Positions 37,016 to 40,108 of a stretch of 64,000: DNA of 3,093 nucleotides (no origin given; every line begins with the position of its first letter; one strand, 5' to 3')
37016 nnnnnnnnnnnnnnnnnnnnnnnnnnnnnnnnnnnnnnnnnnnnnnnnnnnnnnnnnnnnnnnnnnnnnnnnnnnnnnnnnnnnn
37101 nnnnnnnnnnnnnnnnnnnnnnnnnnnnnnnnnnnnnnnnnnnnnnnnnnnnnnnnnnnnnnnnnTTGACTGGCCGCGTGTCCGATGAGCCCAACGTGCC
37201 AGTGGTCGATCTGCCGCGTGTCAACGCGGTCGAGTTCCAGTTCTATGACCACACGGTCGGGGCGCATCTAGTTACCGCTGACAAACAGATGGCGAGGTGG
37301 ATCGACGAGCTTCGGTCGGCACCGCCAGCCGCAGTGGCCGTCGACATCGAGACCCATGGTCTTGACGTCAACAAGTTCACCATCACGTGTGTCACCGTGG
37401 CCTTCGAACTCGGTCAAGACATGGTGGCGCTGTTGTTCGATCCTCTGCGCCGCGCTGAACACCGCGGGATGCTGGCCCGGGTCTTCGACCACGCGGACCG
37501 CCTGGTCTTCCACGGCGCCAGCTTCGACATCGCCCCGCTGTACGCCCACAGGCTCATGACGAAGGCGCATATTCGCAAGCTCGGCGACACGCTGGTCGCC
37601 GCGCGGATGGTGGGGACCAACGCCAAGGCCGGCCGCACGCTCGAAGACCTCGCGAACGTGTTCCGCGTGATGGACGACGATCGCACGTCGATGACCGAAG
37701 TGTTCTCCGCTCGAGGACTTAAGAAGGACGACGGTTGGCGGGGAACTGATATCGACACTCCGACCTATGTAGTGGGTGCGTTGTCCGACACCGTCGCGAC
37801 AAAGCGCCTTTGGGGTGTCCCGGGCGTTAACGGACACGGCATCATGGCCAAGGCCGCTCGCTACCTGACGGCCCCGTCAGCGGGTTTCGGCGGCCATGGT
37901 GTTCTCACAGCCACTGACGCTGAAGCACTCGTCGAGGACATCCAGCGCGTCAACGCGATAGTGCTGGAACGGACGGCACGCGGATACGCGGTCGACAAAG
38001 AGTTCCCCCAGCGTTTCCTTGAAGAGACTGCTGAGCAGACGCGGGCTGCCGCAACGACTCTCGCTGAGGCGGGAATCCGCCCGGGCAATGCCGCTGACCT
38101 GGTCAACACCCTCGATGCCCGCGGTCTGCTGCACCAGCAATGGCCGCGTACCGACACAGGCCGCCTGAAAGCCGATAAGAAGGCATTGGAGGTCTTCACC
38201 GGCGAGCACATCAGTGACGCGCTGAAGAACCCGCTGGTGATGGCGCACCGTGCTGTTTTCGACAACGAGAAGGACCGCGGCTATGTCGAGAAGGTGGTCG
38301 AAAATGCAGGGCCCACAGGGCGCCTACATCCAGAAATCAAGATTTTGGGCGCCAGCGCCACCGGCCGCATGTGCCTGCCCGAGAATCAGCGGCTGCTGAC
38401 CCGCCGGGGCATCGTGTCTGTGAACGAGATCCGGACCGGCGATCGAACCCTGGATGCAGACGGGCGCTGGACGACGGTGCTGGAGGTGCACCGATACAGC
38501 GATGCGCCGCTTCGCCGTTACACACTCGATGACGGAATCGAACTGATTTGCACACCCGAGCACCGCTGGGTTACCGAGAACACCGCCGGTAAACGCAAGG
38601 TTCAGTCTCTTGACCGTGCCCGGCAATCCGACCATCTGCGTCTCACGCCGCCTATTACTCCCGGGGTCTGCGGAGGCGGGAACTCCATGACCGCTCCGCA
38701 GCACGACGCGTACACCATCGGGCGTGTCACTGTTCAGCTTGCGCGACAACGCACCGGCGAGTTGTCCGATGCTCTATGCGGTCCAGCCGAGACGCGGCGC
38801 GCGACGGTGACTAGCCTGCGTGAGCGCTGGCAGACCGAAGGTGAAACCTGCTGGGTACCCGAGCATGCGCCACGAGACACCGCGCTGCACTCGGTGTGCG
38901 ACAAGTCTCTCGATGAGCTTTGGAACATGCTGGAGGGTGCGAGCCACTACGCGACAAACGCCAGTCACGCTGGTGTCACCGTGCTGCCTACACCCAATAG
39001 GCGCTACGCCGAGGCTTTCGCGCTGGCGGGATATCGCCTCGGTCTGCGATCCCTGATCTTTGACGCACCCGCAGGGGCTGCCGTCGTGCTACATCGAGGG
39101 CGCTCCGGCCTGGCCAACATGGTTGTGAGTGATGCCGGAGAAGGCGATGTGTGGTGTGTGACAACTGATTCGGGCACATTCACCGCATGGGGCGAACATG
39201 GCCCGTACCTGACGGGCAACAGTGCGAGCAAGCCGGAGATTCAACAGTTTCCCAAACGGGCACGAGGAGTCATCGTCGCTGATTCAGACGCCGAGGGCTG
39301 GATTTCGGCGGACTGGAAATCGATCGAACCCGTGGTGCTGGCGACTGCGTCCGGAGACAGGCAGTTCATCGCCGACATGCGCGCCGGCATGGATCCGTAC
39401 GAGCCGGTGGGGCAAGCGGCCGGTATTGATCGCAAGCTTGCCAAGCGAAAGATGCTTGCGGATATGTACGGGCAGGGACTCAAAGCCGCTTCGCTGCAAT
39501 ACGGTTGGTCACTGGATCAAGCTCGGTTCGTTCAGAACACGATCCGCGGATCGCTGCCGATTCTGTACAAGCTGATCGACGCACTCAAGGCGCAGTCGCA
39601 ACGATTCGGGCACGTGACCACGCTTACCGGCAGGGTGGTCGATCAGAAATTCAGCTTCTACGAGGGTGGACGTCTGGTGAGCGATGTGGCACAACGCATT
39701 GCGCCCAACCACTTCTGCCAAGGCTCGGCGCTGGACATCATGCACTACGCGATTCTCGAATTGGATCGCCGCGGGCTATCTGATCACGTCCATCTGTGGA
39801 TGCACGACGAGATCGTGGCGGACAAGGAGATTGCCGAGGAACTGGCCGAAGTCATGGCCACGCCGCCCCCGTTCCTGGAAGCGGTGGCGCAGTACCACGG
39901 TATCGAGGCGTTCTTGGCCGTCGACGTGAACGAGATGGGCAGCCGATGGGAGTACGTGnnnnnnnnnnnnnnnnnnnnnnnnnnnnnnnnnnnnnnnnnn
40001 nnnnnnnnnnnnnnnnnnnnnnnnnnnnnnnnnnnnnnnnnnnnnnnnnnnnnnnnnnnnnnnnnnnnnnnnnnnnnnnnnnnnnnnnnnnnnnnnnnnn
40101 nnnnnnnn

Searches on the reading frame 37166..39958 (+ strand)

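Call 10: search_protein_families(library=pfam, max_evalue=0.01, proteins=[window:37166-39958:+])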
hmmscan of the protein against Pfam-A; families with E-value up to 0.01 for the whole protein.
seq(931 aa): 2 families
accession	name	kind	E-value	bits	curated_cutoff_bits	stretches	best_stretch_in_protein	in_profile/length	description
PF00476.26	DNA_pol_A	-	5.9e-22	78.6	34.3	1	686-899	122-352/381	DNA polymerase family A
PF01612.26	DNA_pol_A_exo1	-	1.3e-10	41.8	23.6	1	35-164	3-125/173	3'-5' exonuclease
